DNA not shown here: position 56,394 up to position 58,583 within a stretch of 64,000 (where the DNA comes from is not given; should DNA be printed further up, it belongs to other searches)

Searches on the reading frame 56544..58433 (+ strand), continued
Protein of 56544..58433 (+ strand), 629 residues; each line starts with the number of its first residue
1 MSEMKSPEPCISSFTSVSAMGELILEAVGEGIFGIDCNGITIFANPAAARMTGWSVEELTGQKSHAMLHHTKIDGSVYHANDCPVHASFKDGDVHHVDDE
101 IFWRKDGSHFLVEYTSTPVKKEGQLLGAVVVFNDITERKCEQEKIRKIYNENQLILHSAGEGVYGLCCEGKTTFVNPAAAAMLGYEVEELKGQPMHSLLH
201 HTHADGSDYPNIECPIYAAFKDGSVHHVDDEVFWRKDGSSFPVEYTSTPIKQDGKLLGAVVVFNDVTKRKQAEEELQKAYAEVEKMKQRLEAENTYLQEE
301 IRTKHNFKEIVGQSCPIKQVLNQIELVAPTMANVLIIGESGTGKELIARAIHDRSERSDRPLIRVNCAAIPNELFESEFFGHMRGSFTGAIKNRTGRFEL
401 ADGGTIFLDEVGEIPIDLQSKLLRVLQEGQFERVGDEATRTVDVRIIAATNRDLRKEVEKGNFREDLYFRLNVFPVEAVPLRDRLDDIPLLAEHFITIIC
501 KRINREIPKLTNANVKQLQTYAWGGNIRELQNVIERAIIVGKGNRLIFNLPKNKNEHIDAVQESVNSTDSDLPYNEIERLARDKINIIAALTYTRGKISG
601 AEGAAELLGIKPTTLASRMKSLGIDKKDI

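Call 9: find_homologous_proteins(query=window:56544-58433:+, max_evalue=1e-50)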
Query window:56544-58433:+ (629 aa): 8000 proteins with E <= 1e-50 among 8000 candidates; the best 120 are listed.
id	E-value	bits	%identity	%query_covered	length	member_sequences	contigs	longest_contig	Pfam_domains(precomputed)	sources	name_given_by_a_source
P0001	0.0e+0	1433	100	100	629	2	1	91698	PF13426.14,PF13188.14,PF00004.36,PF14532.13,PF07728.21,PF08447.19,PF12860.14,PF00158.33,PF07724.21,PF25601.2,PF08448.17,PF00989.32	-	-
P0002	0.0e+0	1306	90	100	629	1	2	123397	PF13426.14,PF13188.14,PF00004.36,PF14532.13,PF07728.21,PF08447.19,PF00158.33,PF07724.21,PF25601.2,PF08448.17,PF00989.32,PF01078.28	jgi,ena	-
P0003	0.0e+0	1295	89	100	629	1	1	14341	PF13426.14,PF13188.14,PF00004.36,PF14532.13,PF07728.21,PF08447.19,PF00158.33,PF07724.21,PF25601.2,PF08448.17,PF00989.32,PF01078.28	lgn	-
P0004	0.0e+0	1277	88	100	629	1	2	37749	PF13426.14,PF13188.14,PF00004.36,PF14532.13,PF07728.21,PF08447.19,PF12860.14,PF00158.33,PF07724.21,PF25601.2,PF02954.26,PF08448.17,PF00989.32,PF01078.28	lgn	-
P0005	0.0e+0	1272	88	100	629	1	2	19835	PF13426.14,PF13188.14,PF00004.36,PF14532.13,PF07728.21,PF08447.19,PF12860.14,PF00158.33,PF07724.21,PF25601.2,PF02954.26,PF08448.17,PF00989.32,PF01078.28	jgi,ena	-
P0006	0.0e+0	1271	88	100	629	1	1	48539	PF13426.14,PF13188.14,PF00004.36,PF14532.13,PF07728.21,PF08447.19,PF12860.14,PF00158.33,PF07724.21,PF25601.2,PF02954.26,PF08448.17,PF00989.32,PF01078.28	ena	-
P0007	0.0e+0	1253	87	100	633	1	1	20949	PF13426.14,PF13188.14,PF00004.36,PF14532.13,PF07728.21,PF08447.19,PF12860.14,PF00158.33,PF07724.21,PF25601.2,PF02954.26,PF08448.17,PF00989.32,PF01078.28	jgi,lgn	-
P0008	0.0e+0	1253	87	100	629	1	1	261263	PF13426.14,PF13188.14,PF00004.36,PF14532.13,PF07728.21,PF08447.19,PF12860.14,PF00158.33,PF07724.21,PF25601.2,PF02954.26,PF08448.17,PF00989.32,PF01078.28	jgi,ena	-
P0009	0.0e+0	1243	86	100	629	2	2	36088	PF13426.14,PF13188.14,PF00004.36,PF14532.13,PF07728.21,PF08447.19,PF12860.14,PF00158.33,PF07724.21,PF25601.2,PF02954.26,PF08448.17,PF00989.32,PF01078.28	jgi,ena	-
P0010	0.0e+0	1168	82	99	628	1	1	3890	PF13426.14,PF13188.14,PF00004.36,PF14532.13,PF07728.21,PF08447.19,PF00158.33,PF07724.21,PF25601.2,PF08448.17,PF00989.32,PF01078.28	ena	-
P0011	0.0e+0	1140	79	99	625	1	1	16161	PF13426.14,PF13188.14,PF00004.36,PF14532.13,PF07728.21,PF08447.19,PF12860.14,PF00158.33,PF07724.21,PF25601.2,PF08448.17,PF00989.32,PF01078.28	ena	-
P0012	0.0e+0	1138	78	99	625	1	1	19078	PF13426.14,PF13188.14,PF00004.36,PF14532.13,PF07728.21,PF08447.19,PF12860.14,PF00158.33,PF07724.21,PF25601.2,PF08448.17,PF00989.32,PF01078.28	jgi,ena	-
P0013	0.0e+0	1129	79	100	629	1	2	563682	PF13426.14,PF13188.14,PF00004.36,PF14532.13,PF07728.21,PF08447.19,PF00158.33,PF07724.21,PF25601.2,PF08448.17,PF00989.32,PF01078.28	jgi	jgi:formate hydrogenlyase transcriptional activator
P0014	0.0e+0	1075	92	83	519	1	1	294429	PF13426.14,PF00004.36,PF14532.13,PF07728.21,PF08447.19,PF12860.14,PF00158.33,PF07724.21,PF25601.2,PF08448.17,PF00989.32,PF01078.28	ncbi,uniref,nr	ncbi:MAG: histidine kinase [endosymbiont of Galathealinum brachiosum]|uniref:Histidine kinase n=1 Ta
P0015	3.0e-289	979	68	98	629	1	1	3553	PF13426.14,PF13188.14,PF00004.36,PF14532.13,PF07728.21,PF13191.13,PF08447.19,PF00158.33,PF07724.21,PF25601.2,PF08448.17,PF00989.32,PF01078.28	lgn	-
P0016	4.2e-289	978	69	98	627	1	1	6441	PF08447.19,PF13426.14,PF13188.14,PF12860.14,PF00158.33,PF25601.2,PF08448.17,PF00004.36,PF00989.32,PF14532.13,PF07728.21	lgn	-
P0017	3.3e-288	975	70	97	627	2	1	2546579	PF13426.14,PF13188.14,PF00004.36,PF14532.13,PF07728.21,PF08447.19,PF12860.14,PF00158.33,PF07724.21,PF25601.2,PF08448.17,PF00989.32,PF01078.28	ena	-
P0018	5.9e-288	975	69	98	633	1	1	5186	PF13426.14,PF13188.14,PF00004.36,PF14532.13,PF07728.21,PF13191.13,PF08447.19,PF12860.14,PF00158.33,PF25601.2,PF08448.17,PF00989.32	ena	-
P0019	4.2e-287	972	68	98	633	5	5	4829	PF08447.19,PF13426.14,PF13188.14,PF12860.14,PF00158.33,PF25601.2,PF08448.17,PF00004.36,PF00989.32,PF14532.13,PF07728.21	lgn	-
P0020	5.3e-287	971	68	98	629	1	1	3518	PF08447.19,PF13426.14,PF13188.14,PF00158.33,PF07724.21,PF25601.2,PF08448.17,PF00004.36,PF00989.32,PF14532.13,PF07728.21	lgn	-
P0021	2.3e-286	969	68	98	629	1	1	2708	PF13426.14,PF13188.14,PF00004.36,PF14532.13,PF07728.21,PF13191.13,PF08447.19,PF00158.33,PF07724.21,PF25601.2,PF08448.17,PF00989.32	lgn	-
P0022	3.0e-286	969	68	98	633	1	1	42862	PF13426.14,PF13188.14,PF00004.36,PF14532.13,PF07728.21,PF08447.19,PF12860.14,PF00158.33,PF07724.21,PF25601.2,PF08448.17,PF00989.32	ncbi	-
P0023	3.8e-286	969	68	98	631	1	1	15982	PF13426.14,PF13188.14,PF00004.36,PF14532.13,PF07728.21,PF08447.19,PF12860.14,PF00158.33,PF07724.21,PF25601.2,PF08448.17,PF00989.32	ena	-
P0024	7.6e-286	968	68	98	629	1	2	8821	PF08447.19,PF13426.14,PF13188.14,PF00158.33,PF07724.21,PF25601.2,PF08448.17,PF00004.36,PF00989.32,PF14532.13,PF07728.21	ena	-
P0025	1.8e-285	966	67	98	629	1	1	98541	PF13426.14,PF13188.14,PF00004.36,PF14532.13,PF07728.21,PF08447.19,PF12860.14,PF00158.33,PF07724.21,PF25601.2,PF08448.17,PF00989.32,PF01078.28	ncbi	-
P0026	1.9e-285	966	68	98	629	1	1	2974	PF13426.14,PF13188.14,PF00004.36,PF14532.13,PF07728.21,PF08447.19,PF12860.14,PF00158.33,PF07724.21,PF25601.2,PF08448.17,PF00989.32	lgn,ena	-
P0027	2.3e-285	966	68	98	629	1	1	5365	PF13426.14,PF13188.14,PF00004.36,PF14532.13,PF07728.21,PF13191.13,PF08447.19,PF12860.14,PF00158.33,PF25601.2,PF08448.17,PF00989.32,PF01078.28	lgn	-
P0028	5.9e-285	965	68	98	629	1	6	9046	PF13426.14,PF13188.14,PF00004.36,PF14532.13,PF07728.21,PF13191.13,PF08447.19,PF12860.14,PF00158.33,PF25601.2,PF08448.17,PF00989.32,PF01078.28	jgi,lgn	-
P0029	7.2e-285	964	67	98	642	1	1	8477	PF08447.19,PF13426.14,PF13188.14,PF12860.14,PF00158.33,PF25601.2,PF08448.17,PF00004.36,PF00989.32,PF14532.13,PF07728.21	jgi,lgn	-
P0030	1.1e-284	964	67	98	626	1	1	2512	PF13426.14,PF13188.14,PF00004.36,PF14532.13,PF07728.21,PF08447.19,PF12860.14,PF00158.33,PF07724.21,PF25601.2,PF08448.17,PF00989.32,PF01078.28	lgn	-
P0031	1.1e-284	964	68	98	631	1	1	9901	PF13426.14,PF13188.14,PF24820.2,PF00004.36,PF14532.13,PF07728.21,PF08447.19,PF12860.14,PF00158.33,PF25601.2,PF08448.17,PF00989.32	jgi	jgi:PAS domain S-box-containing protein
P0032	1.2e-284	964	60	96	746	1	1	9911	PF13426.14,PF13188.14,PF24820.2,PF00004.36,PF14532.13,PF07728.21,PF08447.19,PF12860.14,PF00158.33,PF07724.21,PF25601.2,PF02954.26,PF08448.17,PF00989.32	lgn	-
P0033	1.8e-284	963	68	98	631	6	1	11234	PF08447.19,PF13426.14,PF13188.14,PF12860.14,PF00158.33,PF25601.2,PF08448.17,PF00004.36,PF00989.32,PF14532.13,PF07728.21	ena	-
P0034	2.8e-284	962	67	98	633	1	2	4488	PF13426.14,PF13188.14,PF00004.36,PF14532.13,PF07728.21,PF08447.19,PF12860.14,PF00158.33,PF07724.21,PF25601.2,PF08448.17,PF00989.32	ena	-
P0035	3.4e-284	962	68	98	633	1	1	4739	PF13426.14,PF13188.14,PF24820.2,PF00004.36,PF14532.13,PF07728.21,PF08447.19,PF12860.14,PF00158.33,PF25601.2,PF08448.17,PF00989.32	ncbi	-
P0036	3.7e-284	962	66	83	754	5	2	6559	PF13426.14,PF13188.14,PF00004.36,PF14532.13,PF07728.21,PF08447.19,PF12860.14,PF00158.33,PF07724.21,PF25601.2,PF08448.17,PF00989.32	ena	-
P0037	6.2e-284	961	64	100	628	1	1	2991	PF08447.19,PF13426.14,PF13188.14,PF12860.14,PF00158.33,PF07724.21,PF25601.2,PF08448.17,PF00989.32,PF14532.13,PF07728.21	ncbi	ncbi:MAG: sigma 54-interacting transcriptional regulator [Pseudomonadota bacterium]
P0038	1.8e-283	960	68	98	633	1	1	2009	PF08447.19,PF13426.14,PF13188.14,PF12860.14,PF00158.33,PF25601.2,PF08448.17,PF00004.36,PF00989.32,PF14532.13,PF07728.21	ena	-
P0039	2.5e-283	959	68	98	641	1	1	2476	PF08447.19,PF13426.14,PF13188.14,PF12860.14,PF00158.33,PF25601.2,PF08448.17,PF00004.36,PF00989.32,PF14532.13,PF07728.21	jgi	-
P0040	4.4e-283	958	67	98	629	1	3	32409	PF13426.14,PF13188.14,PF00004.36,PF14532.13,PF07728.21,PF13191.13,PF08447.19,PF00158.33,PF07724.21,PF25601.2,PF08448.17,PF00989.32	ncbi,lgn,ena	-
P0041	4.6e-283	958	68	98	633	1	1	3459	PF08447.19,PF13426.14,PF13188.14,PF12860.14,PF00158.33,PF25601.2,PF08448.17,PF00004.36,PF00989.32,PF14532.13,PF07728.21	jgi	jgi:PAS domain S-box-containing protein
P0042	5.1e-283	958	68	98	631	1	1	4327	PF08447.19,PF13426.14,PF13188.14,PF12860.14,PF00158.33,PF25601.2,PF08448.17,PF00004.36,PF00989.32,PF14532.13,PF07728.21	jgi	-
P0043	8.8e-283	957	68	98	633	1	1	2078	PF08447.19,PF13426.14,PF13188.14,PF12860.14,PF00158.33,PF25601.2,PF08448.17,PF00004.36,PF00989.32,PF14532.13,PF07728.21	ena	-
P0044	9.8e-283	957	67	98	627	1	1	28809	PF13426.14,PF13188.14,PF00004.36,PF14532.13,PF07728.21,PF08447.19,PF12860.14,PF00158.33,PF07724.21,PF25601.2,PF08448.17,PF00989.32,PF01078.28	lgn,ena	-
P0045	1.4e-282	957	67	98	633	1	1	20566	PF13426.14,PF13188.14,PF00004.36,PF14532.13,PF07728.21,PF08447.19,PF12860.14,PF00158.33,PF07724.21,PF25601.2,PF08448.17,PF00989.32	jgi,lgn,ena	-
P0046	1.4e-282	957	68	98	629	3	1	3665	PF13426.14,PF13188.14,PF00004.36,PF14532.13,PF07728.21,PF13191.13,PF08447.19,PF12860.14,PF00158.33,PF07724.21,PF25601.2,PF08448.17,PF00989.32,PF01078.28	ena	-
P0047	1.4e-282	957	68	98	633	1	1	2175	PF13426.14,PF13188.14,PF24820.2,PF00004.36,PF14532.13,PF07728.21,PF08447.19,PF12860.14,PF00158.33,PF25601.2,PF08448.17,PF00989.32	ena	-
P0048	1.4e-282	957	68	98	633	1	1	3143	PF13426.14,PF13188.14,PF24820.2,PF00004.36,PF14532.13,PF07728.21,PF08447.19,PF12860.14,PF00158.33,PF25601.2,PF08448.17,PF00989.32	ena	-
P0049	2.4e-282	956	68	98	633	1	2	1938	PF13426.14,PF13188.14,PF24820.2,PF00004.36,PF14532.13,PF07728.21,PF08447.19,PF12860.14,PF00158.33,PF25601.2,PF08448.17,PF00989.32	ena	-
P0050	2.9e-282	956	67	98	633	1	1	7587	PF08447.19,PF13426.14,PF13188.14,PF12860.14,PF00158.33,PF25601.2,PF08448.17,PF00004.36,PF00989.32,PF14532.13,PF07728.21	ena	-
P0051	4.0e-282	955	66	99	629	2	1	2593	PF13426.14,PF13188.14,PF00158.33,PF07724.21,PF25601.2,PF08448.17,PF00004.36,PF00989.32,PF14532.13,PF07728.21,PF13191.13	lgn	-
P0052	4.6e-282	955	68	98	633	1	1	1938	PF13426.14,PF13188.14,PF24820.2,PF00004.36,PF14532.13,PF07728.21,PF08447.19,PF12860.14,PF00158.33,PF25601.2,PF08448.17,PF00989.32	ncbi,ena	-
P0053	4.6e-282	955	68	98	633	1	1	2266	PF13426.14,PF13188.14,PF24820.2,PF00004.36,PF14532.13,PF07728.21,PF08447.19,PF12860.14,PF00158.33,PF25601.2,PF08448.17,PF00989.32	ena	-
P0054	4.8e-282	955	68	98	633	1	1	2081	PF13426.14,PF13188.14,PF24820.2,PF00004.36,PF14532.13,PF07728.21,PF08447.19,PF12860.14,PF00158.33,PF25601.2,PF08448.17,PF00989.32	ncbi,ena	-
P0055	5.6e-282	955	67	98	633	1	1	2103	PF13426.14,PF13188.14,PF24820.2,PF00004.36,PF14532.13,PF07728.21,PF08447.19,PF12860.14,PF00158.33,PF25601.2,PF08448.17,PF00989.32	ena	-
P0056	5.6e-282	955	67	98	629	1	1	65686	PF08447.19,PF13426.14,PF13188.14,PF12860.14,PF00158.33,PF25601.2,PF08448.17,PF00004.36,PF00989.32,PF14532.13,PF07728.21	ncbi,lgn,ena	-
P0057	8.3e-282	954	68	98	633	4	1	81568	PF13426.14,PF13188.14,PF00004.36,PF14532.13,PF07728.21,PF13191.13,PF08447.19,PF12860.14,PF00158.33,PF25601.2,PF08448.17,PF00989.32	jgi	-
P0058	8.6e-282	954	67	98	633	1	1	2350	PF08447.19,PF13426.14,PF13188.14,PF12860.14,PF00158.33,PF25601.2,PF08448.17,PF00004.36,PF00989.32,PF14532.13,PF07728.21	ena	-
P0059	1.7e-281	953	67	98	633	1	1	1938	PF13426.14,PF13188.14,PF24820.2,PF00004.36,PF14532.13,PF07728.21,PF08447.19,PF12860.14,PF00158.33,PF25601.2,PF08448.17,PF00989.32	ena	-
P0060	1.9e-281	953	67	98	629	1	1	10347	PF13426.14,PF13188.14,PF24820.2,PF00004.36,PF14532.13,PF07728.21,PF13191.13,PF08447.19,PF12860.14,PF00158.33,PF25601.2,PF08448.17,PF00989.32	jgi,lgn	jgi:PAS domain S-box-containing protein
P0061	3.5e-281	952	66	99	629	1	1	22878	PF13426.14,PF13188.14,PF00004.36,PF14532.13,PF07728.21,PF13191.13,PF08447.19,PF12860.14,PF00158.33,PF07724.21,PF25601.2,PF08448.17,PF00989.32,PF01078.28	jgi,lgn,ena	-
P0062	3.7e-281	952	66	99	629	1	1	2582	PF13426.14,PF13188.14,PF00004.36,PF14532.13,PF07728.21,PF13191.13,PF08447.19,PF12860.14,PF00158.33,PF07724.21,PF25601.2,PF08448.17,PF00989.32,PF01078.28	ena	-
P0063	3.7e-281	952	67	98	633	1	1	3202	PF08447.19,PF13426.14,PF13188.14,PF12860.14,PF00158.33,PF25601.2,PF08448.17,PF00004.36,PF00989.32,PF14532.13,PF07728.21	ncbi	-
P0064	8.4e-281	951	66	98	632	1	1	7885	PF13426.14,PF13188.14,PF00004.36,PF14532.13,PF07728.21,PF13191.13,PF08447.19,PF12860.14,PF00158.33,PF25601.2,PF08448.17,PF00989.32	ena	-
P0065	8.5e-281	951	66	98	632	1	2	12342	PF13426.14,PF13188.14,PF00004.36,PF14532.13,PF07728.21,PF13191.13,PF08447.19,PF12860.14,PF00158.33,PF25601.2,PF08448.17,PF00989.32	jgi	-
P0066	1.6e-280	950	64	100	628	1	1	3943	PF13426.14,PF13188.14,PF12860.14,PF00158.33,PF07724.21,PF25601.2,PF08448.17,PF00004.36,PF00989.32,PF14532.13,PF07728.21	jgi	-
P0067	2.6e-280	949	67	98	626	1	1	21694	PF13426.14,PF13188.14,PF00004.36,PF14532.13,PF07728.21,PF08447.19,PF12860.14,PF00158.33,PF07724.21,PF25601.2,PF08448.17,PF00989.32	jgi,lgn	jgi:formate hydrogenlyase transcriptional activator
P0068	3.6e-280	949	58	96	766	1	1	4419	PF13426.14,PF13188.14,PF24820.2,PF00004.36,PF14532.13,PF07728.21,PF08447.19,PF12860.14,PF00158.33,PF25601.2,PF02954.26,PF08448.17,PF00989.32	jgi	-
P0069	3.7e-280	949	67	98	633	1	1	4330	PF08447.19,PF13426.14,PF13188.14,PF12860.14,PF00158.33,PF25601.2,PF08448.17,PF00004.36,PF00989.32,PF14532.13,PF07728.21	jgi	-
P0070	9.7e-280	947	66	98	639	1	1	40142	PF08447.19,PF13426.14,PF13188.14,PF12860.14,PF00158.33,PF25601.2,PF08448.17,PF00004.36,PF00989.32,PF14532.13,PF07728.21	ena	-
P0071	1.5e-279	947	67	98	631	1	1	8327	PF13426.14,PF13188.14,PF00004.36,PF14532.13,PF07728.21,PF08447.19,PF12860.14,PF00158.33,PF07724.21,PF25601.2,PF08448.17,PF00989.32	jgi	-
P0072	3.3e-279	946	66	98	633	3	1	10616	PF13426.14,PF13188.14,PF00004.36,PF14532.13,PF07728.21,PF08447.19,PF12860.14,PF00158.33,PF07724.21,PF25601.2,PF08448.17,PF00989.32,PF01078.28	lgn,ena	-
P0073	4.7e-279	945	66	98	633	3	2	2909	PF08447.19,PF13426.14,PF13188.14,PF12860.14,PF00158.33,PF25601.2,PF08448.17,PF00004.36,PF00989.32,PF14532.13,PF07728.21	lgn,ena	-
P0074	6.6e-279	945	67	98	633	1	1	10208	PF08447.19,PF13426.14,PF13188.14,PF12860.14,PF00158.33,PF25601.2,PF08448.17,PF00004.36,PF00989.32,PF14532.13,PF07728.21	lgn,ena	-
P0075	8.8e-279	944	67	96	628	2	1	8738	PF13426.14,PF13188.14,PF00004.36,PF14532.13,PF07728.21,PF08447.19,PF12860.14,PF00158.33,PF07724.21,PF25601.2,PF08448.17,PF00989.32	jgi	jgi:PAS domain S-box-containing protein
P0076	2.7e-278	943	67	99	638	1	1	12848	PF08447.19,PF13426.14,PF00158.33,PF25601.2,PF08448.17,PF00004.36,PF00989.32,PF14532.13,PF07728.21,PF01078.28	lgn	-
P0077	3.7e-278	942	66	97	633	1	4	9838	PF13426.14,PF13188.14,PF00004.36,PF14532.13,PF07728.21,PF13191.13,PF08447.19,PF12860.14,PF00158.33,PF07724.21,PF25601.2,PF08448.17,PF00989.32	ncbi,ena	-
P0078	1.3e-277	940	66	97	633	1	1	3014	PF13426.14,PF13188.14,PF00004.36,PF14532.13,PF07728.21,PF13191.13,PF08447.19,PF12860.14,PF00158.33,PF07724.21,PF25601.2,PF08448.17,PF00989.32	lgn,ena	-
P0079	4.2e-277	939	66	98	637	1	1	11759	PF13426.14,PF13188.14,PF00004.36,PF14532.13,PF07728.21,PF08447.19,PF12860.14,PF00158.33,PF07724.21,PF25601.2,PF08448.17,PF00989.32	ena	-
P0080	6.7e-277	938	68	97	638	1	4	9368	PF13426.14,PF13188.14,PF00004.36,PF14532.13,PF07728.21,PF08447.19,PF00158.33,PF07724.21,PF25601.2,PF08448.17,PF00989.32,PF01078.28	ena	-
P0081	1.4e-276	937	67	97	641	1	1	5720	PF13426.14,PF13188.14,PF00004.36,PF14532.13,PF07728.21,PF13191.13,PF00158.33,PF07724.21,PF25601.2,PF08448.17,PF00989.32,PF01078.28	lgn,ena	-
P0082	1.5e-276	937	66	99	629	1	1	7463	PF13426.14,PF13188.14,PF00004.36,PF14532.13,PF07728.21,PF08447.19,PF00158.33,PF07724.21,PF25601.2,PF08448.17,PF00989.32,PF01078.28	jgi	-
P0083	4.2e-276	935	67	99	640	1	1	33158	PF08447.19,PF13426.14,PF12860.14,PF00158.33,PF07724.21,PF25601.2,PF08448.17,PF00004.36,PF00989.32,PF14532.13,PF07728.21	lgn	-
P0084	7.5e-276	935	66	98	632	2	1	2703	PF08447.19,PF13426.14,PF13188.14,PF00158.33,PF25601.2,PF08448.17,PF00004.36,PF00989.32,PF14532.13,PF07728.21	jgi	-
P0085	1.0e-275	934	68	96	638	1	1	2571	PF08447.19,PF13426.14,PF13188.14,PF00158.33,PF25601.2,PF08448.17,PF00004.36,PF00989.32,PF14532.13,PF07728.21,PF01078.28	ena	-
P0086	1.4e-275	934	68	96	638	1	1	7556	PF08447.19,PF13426.14,PF13188.14,PF00158.33,PF25601.2,PF08448.17,PF00004.36,PF00989.32,PF14532.13,PF07728.21,PF01078.28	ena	-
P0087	2.0e-275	933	67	96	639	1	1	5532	PF08447.19,PF13426.14,PF13188.14,PF00158.33,PF25601.2,PF08448.17,PF00004.36,PF00989.32,PF14532.13,PF07728.21,PF01078.28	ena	-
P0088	3.9e-275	932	68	96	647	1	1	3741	PF08447.19,PF13426.14,PF00158.33,PF25601.2,PF08448.17,PF00004.36,PF00989.32,PF14532.13,PF07728.21,PF01078.28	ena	-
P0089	3.9e-275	932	63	100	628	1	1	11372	PF08447.19,PF13426.14,PF13188.14,PF12860.14,PF00158.33,PF07724.21,PF25601.2,PF08448.17,PF00989.32,PF14532.13,PF07728.21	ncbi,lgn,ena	-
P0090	5.3e-275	932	68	96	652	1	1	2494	PF08447.19,PF13426.14,PF13188.14,PF00158.33,PF25601.2,PF08448.17,PF00004.36,PF00989.32,PF14532.13,PF07728.21,PF01078.28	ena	-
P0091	5.8e-275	932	68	96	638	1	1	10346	PF08447.19,PF13426.14,PF13188.14,PF00158.33,PF25601.2,PF08448.17,PF00004.36,PF00989.32,PF14532.13,PF07728.21,PF01078.28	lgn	-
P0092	6.5e-275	931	64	100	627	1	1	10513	PF13426.14,PF13188.14,PF00004.36,PF14532.13,PF07728.21,PF08447.19,PF12860.14,PF00158.33,PF07724.21,PF25601.2,PF08448.17,PF00989.32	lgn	-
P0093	2.0e-274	930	65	98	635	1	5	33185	PF13426.14,PF13188.14,PF00004.36,PF14532.13,PF07728.21,PF13191.13,PF08447.19,PF12860.14,PF00158.33,PF07724.21,PF25601.2,PF08448.17,PF00989.32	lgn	-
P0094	9.3e-274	928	68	96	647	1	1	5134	PF08447.19,PF13426.14,PF13188.14,PF00158.33,PF25601.2,PF08448.17,PF00004.36,PF00989.32,PF14532.13,PF07728.21,PF01078.28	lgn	-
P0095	4.7e-273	925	66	99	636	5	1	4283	PF08447.19,PF13426.14,PF13188.14,PF00158.33,PF25601.2,PF08448.17,PF00004.36,PF00989.32,PF14532.13,PF07728.21,PF01078.28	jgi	-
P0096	1.2e-272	924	67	96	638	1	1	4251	PF08447.19,PF13426.14,PF13188.14,PF00158.33,PF25601.2,PF08448.17,PF00004.36,PF00989.32,PF14532.13,PF07728.21,PF01078.28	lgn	-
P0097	9.9e-272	921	67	96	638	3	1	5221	PF08447.19,PF13426.14,PF13188.14,PF00158.33,PF25601.2,PF08448.17,PF00004.36,PF00989.32,PF14532.13,PF07728.21,PF01078.28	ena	-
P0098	3.4e-271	919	68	93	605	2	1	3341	PF08447.19,PF13426.14,PF13188.14,PF12860.14,PF00158.33,PF25601.2,PF08448.17,PF00004.36,PF00989.32,PF14532.13,PF07728.21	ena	-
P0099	5.4e-271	918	66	97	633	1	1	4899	PF13426.14,PF13188.14,PF00004.36,PF14532.13,PF07728.21,PF13191.13,PF12860.14,PF00158.33,PF07724.21,PF25601.2,PF08448.17,PF00989.32,PF01078.28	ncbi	-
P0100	1.2e-270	917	65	96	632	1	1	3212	PF13426.14,PF13188.14,PF00004.36,PF14532.13,PF07728.21,PF13191.13,PF08447.19,PF12860.14,PF00158.33,PF07724.21,PF25601.2,PF08448.17,PF00989.32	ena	-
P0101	4.6e-270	915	65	98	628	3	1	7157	PF13426.14,PF13188.14,PF00004.36,PF14532.13,PF07728.21,PF08447.19,PF12860.14,PF00158.33,PF07724.21,PF25601.2,PF08448.17,PF00989.32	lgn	-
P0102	5.6e-269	912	65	97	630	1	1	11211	PF13426.14,PF13188.14,PF00004.36,PF14532.13,PF07728.21,PF08447.19,PF12860.14,PF00158.33,PF07724.21,PF25601.2,PF08448.17,PF00989.32,PF01078.28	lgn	-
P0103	2.1e-268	910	66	96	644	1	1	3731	PF08447.19,PF13426.14,PF13188.14,PF12860.14,PF00158.33,PF25601.2,PF08448.17,PF00004.36,PF00989.32,PF14532.13,PF07728.21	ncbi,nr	ncbi:MAG: sigma 54-interacting transcriptional regulator [Pseudomonadota bacterium]|nr:sigma 54-inte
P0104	2.7e-267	906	66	96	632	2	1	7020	PF13426.14,PF13188.14,PF00004.36,PF14532.13,PF07728.21,PF08447.19,PF12860.14,PF00158.33,PF07724.21,PF25601.2,PF08448.17,PF00989.32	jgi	-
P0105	5.3e-267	905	64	100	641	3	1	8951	PF13426.14,PF13188.14,PF00004.36,PF14532.13,PF07728.21,PF08447.19,PF00158.33,PF07724.21,PF25601.2,PF08448.17,PF00989.32,PF01078.28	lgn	-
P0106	1.7e-266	904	65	97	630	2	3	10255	PF13426.14,PF13188.14,PF00004.36,PF14532.13,PF07728.21,PF08447.19,PF12860.14,PF00158.33,PF07724.21,PF25601.2,PF08448.17,PF00989.32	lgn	-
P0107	5.0e-266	902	63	100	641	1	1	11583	PF13426.14,PF13188.14,PF00004.36,PF14532.13,PF07728.21,PF08447.19,PF00158.33,PF07724.21,PF25601.2,PF08448.17,PF00989.32,PF01078.28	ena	-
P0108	4.7e-265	899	64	96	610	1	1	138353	PF13426.14,PF13188.14,PF00004.36,PF14532.13,PF07728.21,PF08447.19,PF12860.14,PF00158.33,PF07724.21,PF25601.2,PF08448.17,PF00989.32,PF01078.28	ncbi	-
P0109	3.0e-264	896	65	97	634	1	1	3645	PF13426.14,PF13188.14,PF24820.2,PF00004.36,PF14532.13,PF07728.21,PF13191.13,PF12860.14,PF00158.33,PF07724.21,PF25601.2,PF08448.17,PF00989.32,PF01078.28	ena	-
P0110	5.2e-264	895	63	97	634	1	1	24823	PF13426.14,PF13188.14,PF00004.36,PF14532.13,PF07728.21,PF13191.13,PF08447.19,PF12860.14,PF00158.33,PF07724.21,PF25601.2,PF08448.17,PF00989.32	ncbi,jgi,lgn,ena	-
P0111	1.9e-263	894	63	98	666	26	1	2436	PF13426.14,PF13188.14,PF00004.36,PF14532.13,PF07728.21,PF13191.13,PF08447.19,PF12860.14,PF00158.33,PF07724.21,PF25601.2,PF08448.17,PF00989.32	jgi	jgi:PAS domain S-box-containing protein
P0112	2.9e-261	886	63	98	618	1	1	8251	PF13426.14,PF13188.14,PF12860.14,PF00158.33,PF25601.2,PF08448.17,PF00004.36,PF00989.32,PF14532.13,PF07728.21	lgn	-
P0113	8.3e-261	885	62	97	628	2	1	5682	PF13426.14,PF13188.14,PF00004.36,PF14532.13,PF07728.21,PF13191.13,PF08447.19,PF12860.14,PF00158.33,PF07724.21,PF25601.2,PF08448.17,PF00989.32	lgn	-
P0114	2.3e-260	883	65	97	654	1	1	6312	PF08447.19,PF13426.14,PF13188.14,PF00158.33,PF07724.21,PF25601.2,PF08448.17,PF00004.36,PF00989.32,PF14532.13,PF07728.21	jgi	-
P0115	4.0e-259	879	63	97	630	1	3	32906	PF13426.14,PF13188.14,PF00158.33,PF07724.21,PF25601.2,PF08448.17,PF00004.36,PF00989.32,PF14532.13,PF07728.21,PF01078.28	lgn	-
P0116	9.8e-259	878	63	96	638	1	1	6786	PF13426.14,PF13188.14,PF00004.36,PF14532.13,PF07728.21,PF08447.19,PF12860.14,PF00158.33,PF07724.21,PF25601.2,PF08448.17,PF00989.32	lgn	-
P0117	1.4e-255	868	63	96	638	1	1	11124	PF13426.14,PF13188.14,PF24820.2,PF00004.36,PF14532.13,PF07728.21,PF08447.19,PF12860.14,PF00158.33,PF07724.21,PF25601.2,PF08448.17,PF00989.32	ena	-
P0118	7.4e-254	862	62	98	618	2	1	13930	PF13426.14,PF13188.14,PF00004.36,PF14532.13,PF07728.21,PF08447.19,PF00158.33,PF07724.21,PF25601.2,PF08448.17,PF00989.32,PF01078.28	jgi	-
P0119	5.0e-245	833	62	96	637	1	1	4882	PF08447.19,PF13426.14,PF13188.14,PF12860.14,PF00158.33,PF25601.2,PF08448.17,PF00004.36,PF00989.32,PF14532.13,PF07728.21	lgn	-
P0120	2.2e-244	831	72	78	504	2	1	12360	PF08447.19,PF13426.14,PF13188.14,PF12860.14,PF00158.33,PF08448.17,PF00004.36,PF00989.32,PF14532.13,PF07728.21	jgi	-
